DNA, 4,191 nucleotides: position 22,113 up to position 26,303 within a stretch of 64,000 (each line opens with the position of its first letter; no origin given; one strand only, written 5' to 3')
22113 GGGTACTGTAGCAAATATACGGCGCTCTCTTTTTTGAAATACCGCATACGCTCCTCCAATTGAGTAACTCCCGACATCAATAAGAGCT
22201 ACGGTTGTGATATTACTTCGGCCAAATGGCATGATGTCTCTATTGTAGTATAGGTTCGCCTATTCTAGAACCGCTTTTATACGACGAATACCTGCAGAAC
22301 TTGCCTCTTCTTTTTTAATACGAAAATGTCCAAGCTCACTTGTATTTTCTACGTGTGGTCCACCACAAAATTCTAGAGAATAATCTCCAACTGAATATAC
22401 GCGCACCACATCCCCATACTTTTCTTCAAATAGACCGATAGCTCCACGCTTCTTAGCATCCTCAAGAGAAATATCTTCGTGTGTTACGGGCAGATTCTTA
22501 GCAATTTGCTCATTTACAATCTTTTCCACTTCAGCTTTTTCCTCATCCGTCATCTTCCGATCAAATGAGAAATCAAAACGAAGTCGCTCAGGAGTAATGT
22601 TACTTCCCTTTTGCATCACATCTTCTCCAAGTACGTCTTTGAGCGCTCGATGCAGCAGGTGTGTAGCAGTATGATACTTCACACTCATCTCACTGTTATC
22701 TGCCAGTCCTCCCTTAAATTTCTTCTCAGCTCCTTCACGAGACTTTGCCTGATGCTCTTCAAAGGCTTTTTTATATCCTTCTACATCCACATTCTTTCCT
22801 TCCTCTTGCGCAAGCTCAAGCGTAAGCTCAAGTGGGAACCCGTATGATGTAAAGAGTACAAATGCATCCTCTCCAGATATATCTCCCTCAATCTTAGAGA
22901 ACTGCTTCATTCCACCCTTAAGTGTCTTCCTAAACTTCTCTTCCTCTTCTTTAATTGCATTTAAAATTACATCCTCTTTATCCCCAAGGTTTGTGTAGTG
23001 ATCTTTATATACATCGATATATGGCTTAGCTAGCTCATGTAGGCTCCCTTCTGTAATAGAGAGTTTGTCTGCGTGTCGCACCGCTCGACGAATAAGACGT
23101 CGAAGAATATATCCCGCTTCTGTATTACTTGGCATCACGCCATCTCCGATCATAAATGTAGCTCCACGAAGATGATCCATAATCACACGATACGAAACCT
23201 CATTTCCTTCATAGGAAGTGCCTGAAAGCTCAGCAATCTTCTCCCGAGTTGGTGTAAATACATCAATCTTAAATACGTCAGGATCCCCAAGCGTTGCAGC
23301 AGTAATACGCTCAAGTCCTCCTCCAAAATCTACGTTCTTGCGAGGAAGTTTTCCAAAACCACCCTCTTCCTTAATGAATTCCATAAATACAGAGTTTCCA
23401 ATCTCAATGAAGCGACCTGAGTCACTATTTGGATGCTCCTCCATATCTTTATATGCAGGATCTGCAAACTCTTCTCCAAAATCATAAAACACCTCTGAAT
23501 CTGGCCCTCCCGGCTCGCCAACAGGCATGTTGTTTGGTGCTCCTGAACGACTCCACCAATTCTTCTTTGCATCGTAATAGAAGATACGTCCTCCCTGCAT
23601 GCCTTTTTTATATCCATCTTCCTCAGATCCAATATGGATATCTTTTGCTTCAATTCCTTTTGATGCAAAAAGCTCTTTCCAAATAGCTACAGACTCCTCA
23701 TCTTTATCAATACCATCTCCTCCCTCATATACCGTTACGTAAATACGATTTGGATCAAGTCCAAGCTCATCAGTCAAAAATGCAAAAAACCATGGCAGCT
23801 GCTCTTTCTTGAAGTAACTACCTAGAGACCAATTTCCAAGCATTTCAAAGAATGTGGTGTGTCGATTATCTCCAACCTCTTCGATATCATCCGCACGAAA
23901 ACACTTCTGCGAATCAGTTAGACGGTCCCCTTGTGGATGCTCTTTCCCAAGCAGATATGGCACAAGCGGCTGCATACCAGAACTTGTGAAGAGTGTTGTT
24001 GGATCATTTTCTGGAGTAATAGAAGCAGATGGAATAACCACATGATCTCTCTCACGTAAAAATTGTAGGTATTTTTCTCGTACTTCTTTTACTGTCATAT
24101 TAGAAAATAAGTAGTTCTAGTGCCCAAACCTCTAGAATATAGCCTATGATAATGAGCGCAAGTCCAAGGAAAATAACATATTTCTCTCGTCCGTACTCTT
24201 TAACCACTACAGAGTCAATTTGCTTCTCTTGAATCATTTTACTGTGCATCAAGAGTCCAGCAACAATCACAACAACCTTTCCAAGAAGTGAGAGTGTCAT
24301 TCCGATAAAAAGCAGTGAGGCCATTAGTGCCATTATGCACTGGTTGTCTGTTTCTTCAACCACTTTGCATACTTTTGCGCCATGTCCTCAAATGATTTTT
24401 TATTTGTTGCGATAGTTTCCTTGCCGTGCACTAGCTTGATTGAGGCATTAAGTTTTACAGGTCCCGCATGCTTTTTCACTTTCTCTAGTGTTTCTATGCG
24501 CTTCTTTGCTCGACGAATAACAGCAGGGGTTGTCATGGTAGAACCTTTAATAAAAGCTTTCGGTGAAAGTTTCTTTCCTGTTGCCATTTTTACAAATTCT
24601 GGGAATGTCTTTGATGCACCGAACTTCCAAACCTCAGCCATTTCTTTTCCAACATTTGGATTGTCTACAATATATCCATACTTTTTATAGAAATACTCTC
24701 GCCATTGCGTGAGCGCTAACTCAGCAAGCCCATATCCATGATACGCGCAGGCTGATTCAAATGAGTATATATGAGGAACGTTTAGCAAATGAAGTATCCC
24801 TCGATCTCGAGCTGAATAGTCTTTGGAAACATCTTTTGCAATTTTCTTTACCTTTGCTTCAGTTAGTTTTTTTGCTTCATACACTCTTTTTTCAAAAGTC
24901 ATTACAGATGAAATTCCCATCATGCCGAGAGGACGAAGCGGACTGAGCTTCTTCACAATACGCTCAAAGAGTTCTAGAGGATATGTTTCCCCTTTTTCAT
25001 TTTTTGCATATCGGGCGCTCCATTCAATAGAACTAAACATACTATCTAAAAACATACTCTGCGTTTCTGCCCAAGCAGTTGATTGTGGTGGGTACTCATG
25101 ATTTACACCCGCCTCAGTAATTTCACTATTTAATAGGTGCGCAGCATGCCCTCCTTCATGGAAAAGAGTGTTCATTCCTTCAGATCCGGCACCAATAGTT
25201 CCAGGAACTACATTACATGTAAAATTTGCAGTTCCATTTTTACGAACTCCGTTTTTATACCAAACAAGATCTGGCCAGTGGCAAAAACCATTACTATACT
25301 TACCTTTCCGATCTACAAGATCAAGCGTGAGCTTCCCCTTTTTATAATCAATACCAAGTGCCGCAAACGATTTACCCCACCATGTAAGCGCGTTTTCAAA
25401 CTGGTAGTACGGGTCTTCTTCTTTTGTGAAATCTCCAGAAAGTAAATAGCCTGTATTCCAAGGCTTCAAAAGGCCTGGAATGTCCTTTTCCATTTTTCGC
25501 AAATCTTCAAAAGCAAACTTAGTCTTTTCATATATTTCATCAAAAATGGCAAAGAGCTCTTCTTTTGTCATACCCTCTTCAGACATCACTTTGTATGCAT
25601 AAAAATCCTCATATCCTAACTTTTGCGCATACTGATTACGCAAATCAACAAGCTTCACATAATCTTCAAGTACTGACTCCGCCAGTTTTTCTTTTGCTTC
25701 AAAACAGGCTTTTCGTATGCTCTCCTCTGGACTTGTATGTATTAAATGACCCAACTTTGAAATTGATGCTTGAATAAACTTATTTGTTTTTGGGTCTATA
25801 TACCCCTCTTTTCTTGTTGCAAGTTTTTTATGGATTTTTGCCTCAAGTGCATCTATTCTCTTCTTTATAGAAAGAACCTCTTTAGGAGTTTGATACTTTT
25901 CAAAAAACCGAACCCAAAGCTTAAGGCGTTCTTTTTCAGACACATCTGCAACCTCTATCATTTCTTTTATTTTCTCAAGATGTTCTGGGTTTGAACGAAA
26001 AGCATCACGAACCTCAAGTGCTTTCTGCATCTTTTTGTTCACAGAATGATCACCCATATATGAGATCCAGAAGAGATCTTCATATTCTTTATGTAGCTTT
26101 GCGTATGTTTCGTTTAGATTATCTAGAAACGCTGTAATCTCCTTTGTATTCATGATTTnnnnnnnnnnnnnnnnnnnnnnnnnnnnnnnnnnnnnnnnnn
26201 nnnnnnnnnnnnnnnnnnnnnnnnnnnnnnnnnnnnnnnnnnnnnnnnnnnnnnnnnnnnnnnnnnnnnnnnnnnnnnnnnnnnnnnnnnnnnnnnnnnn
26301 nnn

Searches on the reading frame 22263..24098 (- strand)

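Call 82: search_protein_families(library=pfam, proteins=[window:22263-24098:-], max_evalue=0.00001)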
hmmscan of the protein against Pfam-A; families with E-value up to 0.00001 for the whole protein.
window:22263-24098:- (612 aa): 2 families
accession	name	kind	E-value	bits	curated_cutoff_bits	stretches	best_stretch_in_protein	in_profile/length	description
PF01411.24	tRNA-synt_2c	-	2.5e-122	409.7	30.3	1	5-476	1-449/552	tRNA synthetases class II (A)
PF07973.19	tRNA_SAD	-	6.3e-18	64.9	24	1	565-607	1-43/44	Threonyl and Alanyl tRNA synthetase second additional domain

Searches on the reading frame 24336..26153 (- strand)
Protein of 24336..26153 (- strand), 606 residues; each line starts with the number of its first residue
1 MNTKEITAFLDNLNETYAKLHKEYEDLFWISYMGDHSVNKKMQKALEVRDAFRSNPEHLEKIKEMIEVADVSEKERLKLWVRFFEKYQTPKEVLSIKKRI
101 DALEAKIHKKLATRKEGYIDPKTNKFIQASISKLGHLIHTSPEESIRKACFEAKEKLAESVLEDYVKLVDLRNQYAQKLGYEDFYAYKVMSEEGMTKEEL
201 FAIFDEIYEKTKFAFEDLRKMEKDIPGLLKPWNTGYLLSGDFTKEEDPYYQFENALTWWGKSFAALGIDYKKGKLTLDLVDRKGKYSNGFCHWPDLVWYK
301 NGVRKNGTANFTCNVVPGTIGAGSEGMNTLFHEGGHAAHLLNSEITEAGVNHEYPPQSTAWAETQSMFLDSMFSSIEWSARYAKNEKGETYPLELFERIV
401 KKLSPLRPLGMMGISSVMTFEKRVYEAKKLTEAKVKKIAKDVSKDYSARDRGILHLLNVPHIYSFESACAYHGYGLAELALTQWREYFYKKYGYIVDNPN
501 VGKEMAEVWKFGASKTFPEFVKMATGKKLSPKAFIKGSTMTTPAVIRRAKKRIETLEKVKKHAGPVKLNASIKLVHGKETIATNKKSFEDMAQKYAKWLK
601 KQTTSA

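Call 82: search_protein_families(library=pfam, proteins=[window:24336-26153:-], max_evalue=0.00001)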
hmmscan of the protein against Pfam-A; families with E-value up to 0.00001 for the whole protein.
window:24336-26153:- (606 aa): 2 families
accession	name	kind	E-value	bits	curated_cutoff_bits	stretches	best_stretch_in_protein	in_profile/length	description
PF01432.26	Peptidase_M3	-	1.8e-20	74.1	27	1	140-537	4-454/457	Peptidase family M3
PF01401.24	Peptidase_M2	-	4.4e-06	26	23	0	3-211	4-205/581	Angiotensin-converting enzyme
